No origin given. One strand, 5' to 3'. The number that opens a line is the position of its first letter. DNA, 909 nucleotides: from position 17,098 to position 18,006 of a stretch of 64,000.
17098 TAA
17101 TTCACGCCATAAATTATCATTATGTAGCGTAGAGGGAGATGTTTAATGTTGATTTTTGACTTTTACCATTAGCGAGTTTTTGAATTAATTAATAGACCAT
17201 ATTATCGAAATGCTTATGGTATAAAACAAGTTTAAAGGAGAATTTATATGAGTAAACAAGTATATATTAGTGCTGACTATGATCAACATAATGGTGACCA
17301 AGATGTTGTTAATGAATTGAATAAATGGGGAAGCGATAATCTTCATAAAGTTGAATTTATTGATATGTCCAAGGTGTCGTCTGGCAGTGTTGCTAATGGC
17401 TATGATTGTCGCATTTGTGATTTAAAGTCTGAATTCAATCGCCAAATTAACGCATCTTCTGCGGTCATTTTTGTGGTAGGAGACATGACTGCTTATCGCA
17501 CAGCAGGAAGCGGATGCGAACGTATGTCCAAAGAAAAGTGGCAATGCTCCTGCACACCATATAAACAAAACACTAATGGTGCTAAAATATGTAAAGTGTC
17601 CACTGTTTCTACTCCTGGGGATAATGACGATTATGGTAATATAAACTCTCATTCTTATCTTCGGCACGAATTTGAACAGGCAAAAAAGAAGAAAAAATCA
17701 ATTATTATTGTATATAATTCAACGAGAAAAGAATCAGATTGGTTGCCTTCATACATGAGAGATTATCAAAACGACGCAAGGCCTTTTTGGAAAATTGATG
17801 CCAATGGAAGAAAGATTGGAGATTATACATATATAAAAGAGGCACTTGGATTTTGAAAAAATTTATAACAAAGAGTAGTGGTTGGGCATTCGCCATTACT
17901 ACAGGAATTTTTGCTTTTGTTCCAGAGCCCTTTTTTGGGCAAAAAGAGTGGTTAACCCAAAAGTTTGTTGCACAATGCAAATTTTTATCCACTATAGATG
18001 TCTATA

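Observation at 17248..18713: Translationally coupled TIR-like + 2TM-Macro pair (type II Thoeris-like) as terminal cargo of the IME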

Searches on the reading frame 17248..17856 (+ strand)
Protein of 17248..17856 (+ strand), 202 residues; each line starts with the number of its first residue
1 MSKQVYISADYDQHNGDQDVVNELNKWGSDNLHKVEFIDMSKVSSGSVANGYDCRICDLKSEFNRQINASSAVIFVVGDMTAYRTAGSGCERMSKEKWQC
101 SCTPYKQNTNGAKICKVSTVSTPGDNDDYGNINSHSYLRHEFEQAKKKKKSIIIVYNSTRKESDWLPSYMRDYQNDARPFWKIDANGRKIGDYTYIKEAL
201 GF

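Call 3: search_protein_families(library=pfam, proteins=[window:17248-17853:+], max_evalue=1)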
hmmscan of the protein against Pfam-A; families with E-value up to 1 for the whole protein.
window:17248-17853:+ (202 aa): 1 family
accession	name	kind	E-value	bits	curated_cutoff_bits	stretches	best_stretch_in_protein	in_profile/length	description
PF08937.16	ThsB_TIR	-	1.8e-06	28.7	21.2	1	13-85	5-74/100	Thoeris protein ThsB, TIR-like domain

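Call 4: search_protein_families(library=padloc, proteins=[window:17248-17853:+], max_evalue=1)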
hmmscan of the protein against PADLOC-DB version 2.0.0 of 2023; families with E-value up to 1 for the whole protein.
window:17248-17853:+ (202 aa): 5 families
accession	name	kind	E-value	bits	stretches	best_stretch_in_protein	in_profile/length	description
PDLC00432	ThsB1|ThsB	-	4.2e-116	383.9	1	1-202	1-202/202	TIR-like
PDLC00427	ThsB1|ThsB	-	3.5e-16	57.6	1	4-200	6-169/170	TIR-like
PDLC00429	ThsB1|ThsB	-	0.00051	18.1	1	134-174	79-121/167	TIR-like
PDLC00418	ThsB1|ThsB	-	0.0059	14.5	1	134-184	77-125/155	TIR-like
PDLC00379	SduA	-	0.0087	14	1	131-195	82-142/211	DUF4263 domain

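Call 5: search_protein_families(library=ncbifam, proteins=[window:17248-17853:+], max_evalue=1)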
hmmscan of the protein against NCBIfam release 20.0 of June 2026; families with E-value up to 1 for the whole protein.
window:17248-17853:+ (202 aa): 0 families

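Call 6: search_solved_structures(query=window:17248-17853:+, max_evalue=1, show_alignments=2)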
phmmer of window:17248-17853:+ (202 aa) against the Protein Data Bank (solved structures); distinct sequences matched with E-value up to 1: 0.

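Call 16: find_homologous_proteins(query=window:17248-17853:+)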
Query window:17248-17853:+ (202 aa): 1786 proteins with E <= 0.001 among 1802 candidates; the best 120 are listed.
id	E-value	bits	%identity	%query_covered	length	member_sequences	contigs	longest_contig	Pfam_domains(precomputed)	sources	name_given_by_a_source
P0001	7.2e-120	416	89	100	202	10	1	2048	PF08937.17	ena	-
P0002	8.8e-120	416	89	100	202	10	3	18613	PF08937.17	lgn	-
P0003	3.1e-115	401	85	100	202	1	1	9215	PF08937.17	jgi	-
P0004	8.0e-112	390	84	100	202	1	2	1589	PF08937.17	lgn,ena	-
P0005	4.4e-111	388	83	100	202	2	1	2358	-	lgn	-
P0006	7.6e-111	387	82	100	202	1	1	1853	-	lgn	-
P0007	1.9e-110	385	83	100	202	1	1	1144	PF08937.17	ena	-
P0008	2.4e-110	385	84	100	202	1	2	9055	PF08937.17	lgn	-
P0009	3.7e-110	384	82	100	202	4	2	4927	-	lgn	-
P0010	5.8e-110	384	84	100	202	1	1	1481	PF08937.17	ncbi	-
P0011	1.3e-109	383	83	100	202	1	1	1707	PF08937.17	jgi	-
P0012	1.3e-109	383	83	100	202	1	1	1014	PF08937.17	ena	-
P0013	1.4e-109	383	83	100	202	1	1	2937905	PF08937.17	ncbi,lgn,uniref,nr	ncbi:hypothetical protein RBG61_01905 [Paludicola sp. MB14-C6]|uniref:hypothetical protein n=1 Tax=P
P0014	1.6e-109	382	82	100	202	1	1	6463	PF08937.17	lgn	-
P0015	1.7e-109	382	83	100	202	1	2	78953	PF08937.17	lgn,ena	-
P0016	1.8e-109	382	82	100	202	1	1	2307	PF08937.17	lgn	-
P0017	2.7e-109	382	82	100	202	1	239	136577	PF08937.17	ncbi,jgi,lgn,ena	jgi:hypothetical protein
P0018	3.3e-109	381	82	100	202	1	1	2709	PF08937.17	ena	-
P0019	5.1e-109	381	82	100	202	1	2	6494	PF08937.17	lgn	-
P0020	5.8e-109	381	82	100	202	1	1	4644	PF08937.17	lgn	-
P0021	5.8e-109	381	82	100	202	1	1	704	PF08937.17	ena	-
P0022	5.8e-109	381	82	100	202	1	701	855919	PF08937.17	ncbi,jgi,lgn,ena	ncbi:MAG: hypothetical protein V8Q81_07370 [Christensenellales bacterium]|jgi:hypothetical protein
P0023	6.0e-109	381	82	100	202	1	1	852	PF08937.17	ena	-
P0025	6.7e-109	380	82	100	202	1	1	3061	PF08937.17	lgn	-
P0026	7.0e-109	380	82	100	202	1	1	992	PF08937.17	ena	-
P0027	7.0e-109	380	82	100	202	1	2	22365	PF08937.17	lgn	-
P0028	7.1e-109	380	82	100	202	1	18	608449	PF08937.17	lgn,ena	-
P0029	7.2e-109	380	82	100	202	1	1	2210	PF08937.17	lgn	-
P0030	8.7e-109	380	82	100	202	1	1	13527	PF08937.17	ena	-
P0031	8.8e-109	380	82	100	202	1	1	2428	PF08937.17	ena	-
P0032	9.2e-109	380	82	100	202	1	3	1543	PF08937.17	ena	-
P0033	9.4e-109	380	82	100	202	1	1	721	PF08937.17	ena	-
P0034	1.0e-108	380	82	100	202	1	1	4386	PF08937.17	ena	-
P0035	1.3e-108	379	81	100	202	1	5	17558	PF08937.17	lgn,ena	-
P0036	1.3e-108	379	82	100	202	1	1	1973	PF08937.17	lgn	-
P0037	1.3e-108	379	81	100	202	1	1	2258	PF08937.17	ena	-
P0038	1.4e-108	379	82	100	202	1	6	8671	PF08937.17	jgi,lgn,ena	-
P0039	1.5e-108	379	82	100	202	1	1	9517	PF08937.17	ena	-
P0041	1.8e-108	379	81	100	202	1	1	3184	PF08937.17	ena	-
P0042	1.9e-108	379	81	100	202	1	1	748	PF08937.17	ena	-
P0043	2.1e-108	379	82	100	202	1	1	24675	PF08937.17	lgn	-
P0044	3.1e-108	378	81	100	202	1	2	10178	PF08937.17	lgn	-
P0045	3.1e-108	378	81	100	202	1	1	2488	PF08937.17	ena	-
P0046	3.1e-108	378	81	100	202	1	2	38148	PF08937.17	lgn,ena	-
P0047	3.2e-108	378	81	100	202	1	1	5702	PF08937.17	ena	-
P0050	4.4e-108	378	82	100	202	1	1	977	PF08937.17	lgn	-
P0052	4.8e-108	378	81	100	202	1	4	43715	PF08937.17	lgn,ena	-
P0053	4.9e-108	378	81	100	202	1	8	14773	PF08937.17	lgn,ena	-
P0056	6.8e-108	377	81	100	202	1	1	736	PF08937.17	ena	-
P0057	7.0e-108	377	81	100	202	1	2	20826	PF08937.17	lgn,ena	-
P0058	1.0e-107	377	81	100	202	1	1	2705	PF08937.17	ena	-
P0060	2.0e-107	376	81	100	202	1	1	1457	PF08937.17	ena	-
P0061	2.1e-107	376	82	100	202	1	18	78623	PF08937.17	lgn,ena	-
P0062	2.1e-107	375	81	100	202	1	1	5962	-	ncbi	-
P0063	2.2e-107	375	82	100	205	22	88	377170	-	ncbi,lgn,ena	-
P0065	2.6e-107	375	82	100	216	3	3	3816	PF08937.17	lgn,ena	-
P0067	4.3e-107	374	81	100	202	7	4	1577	PF08937.17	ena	-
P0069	4.5e-107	374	81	100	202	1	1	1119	PF08937.17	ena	-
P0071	6.7e-107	374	80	100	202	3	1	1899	PF08937.17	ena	-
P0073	8.2e-107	374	81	100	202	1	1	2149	PF08937.17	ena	-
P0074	1.7e-106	373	81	100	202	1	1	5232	-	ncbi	-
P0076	3.9e-106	371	80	100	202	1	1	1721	PF08937.17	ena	-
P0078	4.2e-106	371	81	100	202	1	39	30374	PF08937.17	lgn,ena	-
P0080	5.2e-106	371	79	100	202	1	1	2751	PF08937.17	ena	-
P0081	5.5e-106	371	82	100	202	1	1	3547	PF08937.17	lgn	-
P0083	6.3e-106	371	79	100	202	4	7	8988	PF08937.17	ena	-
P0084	7.0e-106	371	81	100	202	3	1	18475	PF08937.17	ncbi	-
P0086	9.3e-106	370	80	100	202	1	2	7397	PF08937.17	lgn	-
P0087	9.6e-106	370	79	100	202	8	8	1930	PF08937.17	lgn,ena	-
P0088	9.9e-106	370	80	100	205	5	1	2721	PF08937.17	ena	-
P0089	1.7e-105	369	79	100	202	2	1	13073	-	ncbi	-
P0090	4.3e-105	368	79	100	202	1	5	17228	PF08937.17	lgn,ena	-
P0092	5.9e-105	367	79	100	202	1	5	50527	PF08937.17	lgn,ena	-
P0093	1.1e-104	367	79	100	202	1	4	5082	PF08937.17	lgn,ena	-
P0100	4.0e-104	365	79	100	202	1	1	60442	-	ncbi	-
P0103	9.2e-104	364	78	100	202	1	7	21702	PF08937.17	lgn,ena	-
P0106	1.7e-103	363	79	100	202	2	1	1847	PF08937.17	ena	-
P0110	2.9e-103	362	79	100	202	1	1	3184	PF08937.17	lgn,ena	-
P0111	3.1e-103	362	77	100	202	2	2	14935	PF08937.17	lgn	-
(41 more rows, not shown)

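Call 43: search_protein_representatives(protein=window:17248-17853:+)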
Query: 202 residues. Proteins with E-value up to 0.001 (for the whole library): 153; up to 1e-10: 90; up to 1e-30: 19. The best 150 are listed.
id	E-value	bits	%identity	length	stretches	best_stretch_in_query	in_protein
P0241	1.4e-78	279.7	61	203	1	1-202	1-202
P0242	9.1e-62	224.8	82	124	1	1-124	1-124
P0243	9.5e-60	218.3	54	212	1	1-200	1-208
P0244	1.3e-59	217.8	74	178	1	1-136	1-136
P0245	2.0e-57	210.7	64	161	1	43-202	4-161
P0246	5.7e-54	199.4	67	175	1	1-136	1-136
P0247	3.2e-41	157.8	54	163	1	2-149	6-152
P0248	5.6e-41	157.0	63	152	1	1-115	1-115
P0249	2.9e-38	148.1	72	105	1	1-96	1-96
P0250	4.3e-37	144.3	57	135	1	32-149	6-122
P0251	6.3e-37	143.7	71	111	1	21-117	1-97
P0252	1.3e-36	142.7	66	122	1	60-154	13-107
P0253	4.8e-35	137.6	61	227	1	76-182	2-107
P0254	1.2e-34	136.3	64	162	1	1-106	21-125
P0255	1.6e-34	135.9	63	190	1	42-148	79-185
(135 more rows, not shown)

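Call 47: predict_structure(alignment_id=A3)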
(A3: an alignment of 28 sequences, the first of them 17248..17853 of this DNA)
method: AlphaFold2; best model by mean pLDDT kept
length: 202 residues; sequences in the alignment: 28
mean_pLDDT: 71.8   pTM: 0.73
mean pLDDT of the five models: 71.8, 65.7, 58.8, 54.0, 45.4
residues with pLDDT >= 90: 29; 70-90: 82; 50-70: 64; < 50: 27
segments of 3 or more residues with pLDDT < 50: 44-55, 107-110, 123-125, 130-133
pLDDT, mean of each block of 10 residues (from residue 1): 79 73 85 67 47 51 81 83 54 68 54 57 51 62 87 89 77 88 92 90 80
secondary structure, 60 per line:
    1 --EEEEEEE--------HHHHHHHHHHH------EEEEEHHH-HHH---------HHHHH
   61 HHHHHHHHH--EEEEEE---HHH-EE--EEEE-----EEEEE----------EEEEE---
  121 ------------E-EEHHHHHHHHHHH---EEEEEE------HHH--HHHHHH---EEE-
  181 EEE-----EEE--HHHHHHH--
elements in order: E3-9 H18-28 E35-39 H56-69 E72-77 E89-92 E98-102 E113-117 H137-147 E151-156 H168-173 E177-179 E181-183 E189-191 H194-200

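Call 50: search_solved_structures(query=A4, max_evalue=10, show_alignments=3)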
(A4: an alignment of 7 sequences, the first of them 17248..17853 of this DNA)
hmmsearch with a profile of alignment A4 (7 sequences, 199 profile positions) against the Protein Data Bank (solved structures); distinct sequences matched with E-value up to 10: 1.
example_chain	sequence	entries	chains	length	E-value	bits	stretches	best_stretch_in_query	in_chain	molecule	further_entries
7x6s_A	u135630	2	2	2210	1.3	11.9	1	18-87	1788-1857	RNA-directed RNA polymerase L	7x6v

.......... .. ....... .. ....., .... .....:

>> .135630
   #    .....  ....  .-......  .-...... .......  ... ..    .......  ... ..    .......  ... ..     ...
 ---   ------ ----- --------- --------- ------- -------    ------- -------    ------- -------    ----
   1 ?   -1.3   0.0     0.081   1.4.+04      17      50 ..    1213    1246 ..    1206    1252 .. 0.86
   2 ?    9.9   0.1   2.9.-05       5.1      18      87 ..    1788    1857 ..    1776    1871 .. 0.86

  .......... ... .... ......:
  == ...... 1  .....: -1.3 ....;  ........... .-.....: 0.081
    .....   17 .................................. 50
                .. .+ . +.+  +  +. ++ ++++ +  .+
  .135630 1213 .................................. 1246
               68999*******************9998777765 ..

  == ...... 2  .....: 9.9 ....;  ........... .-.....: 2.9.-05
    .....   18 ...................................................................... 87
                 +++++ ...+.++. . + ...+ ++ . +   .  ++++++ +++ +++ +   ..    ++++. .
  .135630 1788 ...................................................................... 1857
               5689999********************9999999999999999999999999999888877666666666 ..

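Call 51: fold_search(model_id=the predicted structure, library=pdb)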
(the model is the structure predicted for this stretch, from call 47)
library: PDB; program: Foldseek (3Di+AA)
matches with E <= 10: 1113; with E <= 0.001: 0
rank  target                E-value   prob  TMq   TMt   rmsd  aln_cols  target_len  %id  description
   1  9ugj_F                1.4e-03  1.00  0.42  0.58   5.5       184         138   12  Structure of SARM1 bound to SIR3-ADPR (released 2026-02-18)
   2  8fz9_A                1.9e-03  1.00  0.44  0.63   4.4       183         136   13  Crystal Structure of Bacillus cereus TIR protein (released 2024-06-19)
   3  9b7d_C                2.6e-03  1.00  0.36  0.38   7.0       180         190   14  Structure of ThsB-Tad3 complex (released 2025-01-22)
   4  8fz9_B                3.4e-03  1.00  0.43  0.64   4.4       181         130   12  Crystal Structure of Bacillus cereus TIR protein (released 2024-06-19)
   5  2a0k_A                6.3e-03  0.99  0.38  0.48  12.4       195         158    9  Crystal structure of Nucleoside 2-deoxyribosyltransferase from Trypanosoma brucei at 1.8 A resolution (released 2005-07-26)
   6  7bx9                  6.7e-03  0.93  0.38  0.44   8.3       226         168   13  Purification, characterization and X-ray structure of YhdA-type azoreductase from Bacillus velezensis (released 2020-12-23)
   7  3hyn                  8.7e-03  0.98  0.45  0.48   6.6       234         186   13  Crystal structure of a putative signal transduction protein (eubrec_0645) from eubacterium rectale atcc 33656 at 1.20 A  (released 2009-07-21)
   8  9b7d_A                1.3e-02  0.98  0.37  0.40   6.6       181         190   14  Structure of ThsB-Tad3 complex (released 2025-01-22)
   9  7cm7_A                1.4e-02  0.97  0.41  0.16   8.3       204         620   12  NAD+-bound Sarm1 E642A in the self-inhibited state (released 2020-10-21)
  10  9ugj_G                1.4e-02  0.96  0.40  0.55   7.8       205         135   13  Structure of SARM1 bound to SIR3-ADPR (released 2026-02-18)
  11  7anw_A                1.6e-02  0.97  0.40  0.15   7.7       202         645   10  hSARM1 NAD+ complex (released 2020-11-11)
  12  1t5b_B                2.0e-02  0.28  0.27  0.27  13.1       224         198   10  Structural genomics, A protein from Salmonella typhimurium similar to E. coli acyl carrier protein phosphodiesterase (released 2004-08-03)
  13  9l2g_F                2.5e-02  0.95  0.39  0.15   8.3       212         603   11  Structure of SARM1 2C-mutant bound to M1 (released 2025-03-19)
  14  9l2g_A                2.5e-02  0.95  0.39  0.15   8.3       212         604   11  Structure of SARM1 2C-mutant bound to M1 (released 2025-03-19)
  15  9l2g_E                2.5e-02  0.95  0.39  0.15   8.3       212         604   11  Structure of SARM1 2C-mutant bound to M1 (released 2025-03-19)
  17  9emx_C                2.7e-02  0.95  0.39  0.50   7.9       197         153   11  Nucleoside 2'deoxyribosyltransferase from Chroococcidiopsis thermalis PCC 7203 Double Mutant Y7F A9S bound to Cordycep (released 2025-05-07)
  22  8pqq_D                4.2e-02  0.95  0.42  0.53   7.1       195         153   10  Nucleoside 2'deoxyribosyltransferase from Chroococcidiopsis thermalis PCC 7203 E88Q Mutant bound to Clofarabine (released 2024-02-21)
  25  7o62_C                5.1e-02  0.98  0.46  0.66   7.2       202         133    8  Crystal structure of a 2`-deoxyribosyltransferase from the psychrophilic bacterium Desulfotalea psychrophila. (released 2021-10-20)
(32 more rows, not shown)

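Call 56: list_cluster_members(proteins=[window:17248-17853:+, P0017, P0022, P0063, P0084, P0089, P0100, P0074, P0062, P0010])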
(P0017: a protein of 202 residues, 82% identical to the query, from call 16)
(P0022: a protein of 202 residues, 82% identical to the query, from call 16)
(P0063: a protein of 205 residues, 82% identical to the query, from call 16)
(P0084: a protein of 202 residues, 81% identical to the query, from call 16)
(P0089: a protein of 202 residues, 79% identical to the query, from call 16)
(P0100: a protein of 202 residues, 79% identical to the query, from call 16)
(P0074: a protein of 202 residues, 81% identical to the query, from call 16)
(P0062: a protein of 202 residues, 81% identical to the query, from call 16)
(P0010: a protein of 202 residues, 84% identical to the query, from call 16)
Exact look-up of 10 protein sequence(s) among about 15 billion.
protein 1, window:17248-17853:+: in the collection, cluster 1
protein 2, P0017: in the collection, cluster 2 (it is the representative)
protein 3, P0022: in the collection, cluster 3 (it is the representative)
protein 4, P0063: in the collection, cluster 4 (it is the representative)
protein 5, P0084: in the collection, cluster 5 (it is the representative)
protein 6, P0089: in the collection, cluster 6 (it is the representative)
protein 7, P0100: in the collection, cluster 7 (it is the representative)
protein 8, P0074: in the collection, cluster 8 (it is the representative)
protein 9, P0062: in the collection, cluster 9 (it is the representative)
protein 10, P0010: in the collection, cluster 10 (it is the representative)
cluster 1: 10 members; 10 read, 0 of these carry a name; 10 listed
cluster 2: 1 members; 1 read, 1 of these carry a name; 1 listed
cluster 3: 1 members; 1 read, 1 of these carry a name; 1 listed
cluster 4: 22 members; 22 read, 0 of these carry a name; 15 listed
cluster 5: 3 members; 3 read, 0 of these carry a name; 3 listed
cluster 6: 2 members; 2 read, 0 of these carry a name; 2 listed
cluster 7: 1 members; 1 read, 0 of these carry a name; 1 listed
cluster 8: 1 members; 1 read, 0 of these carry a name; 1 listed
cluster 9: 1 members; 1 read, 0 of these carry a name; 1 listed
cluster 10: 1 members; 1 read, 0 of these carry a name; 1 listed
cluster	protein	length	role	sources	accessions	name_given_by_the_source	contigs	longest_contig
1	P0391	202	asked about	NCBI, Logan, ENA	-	-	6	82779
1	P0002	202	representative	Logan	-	-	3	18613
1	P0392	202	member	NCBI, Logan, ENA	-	-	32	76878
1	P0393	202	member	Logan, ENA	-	-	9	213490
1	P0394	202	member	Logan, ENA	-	-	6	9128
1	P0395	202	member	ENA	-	-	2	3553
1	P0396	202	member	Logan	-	-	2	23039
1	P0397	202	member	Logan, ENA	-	-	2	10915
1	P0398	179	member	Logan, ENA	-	-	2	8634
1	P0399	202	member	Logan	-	-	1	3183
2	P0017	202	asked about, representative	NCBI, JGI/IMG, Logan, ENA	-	hypothetical protein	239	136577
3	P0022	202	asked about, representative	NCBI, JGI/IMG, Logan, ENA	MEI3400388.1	MAG: hypothetical protein V8Q81_07370 [Christensenellales bacterium] | hypothetical protein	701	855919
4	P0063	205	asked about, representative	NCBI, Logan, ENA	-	-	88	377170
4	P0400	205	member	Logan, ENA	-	-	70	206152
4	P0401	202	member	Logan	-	-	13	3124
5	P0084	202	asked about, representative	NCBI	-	-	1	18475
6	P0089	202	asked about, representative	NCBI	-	-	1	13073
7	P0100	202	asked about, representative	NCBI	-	-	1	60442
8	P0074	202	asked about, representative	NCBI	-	-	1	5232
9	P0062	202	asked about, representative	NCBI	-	-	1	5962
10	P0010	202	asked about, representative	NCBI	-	-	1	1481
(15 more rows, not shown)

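Call 57: search_dna_similar(query=window:17248-17853:+, collection=plasmids, mode=protein, max_rows=20)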
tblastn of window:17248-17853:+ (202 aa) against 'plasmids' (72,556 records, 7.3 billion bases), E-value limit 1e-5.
Records with a match: 1; places in all: 1; records where one place covers at least 80% of the query: 1.
Best place of each record, by identity: 60-80% 1.
By first word of the organism name: Clostridium 1.
By predicted mobility (MOB-suite, as given by PLSDB): non-mobilizable 1.
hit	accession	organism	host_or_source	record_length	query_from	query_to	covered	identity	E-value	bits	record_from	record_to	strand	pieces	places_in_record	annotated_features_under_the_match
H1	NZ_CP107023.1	Clostridium beijerinckii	cell culture,cell pellet of fermenting ...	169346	1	202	100%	65.3%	8e-88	288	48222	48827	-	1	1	hypothetical protein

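Call 58: search_dna_similar(query=window:17248-17853:+, collection=phages, mode=protein, max_rows=10)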
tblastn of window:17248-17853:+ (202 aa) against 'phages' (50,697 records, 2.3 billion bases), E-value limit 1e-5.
No match.
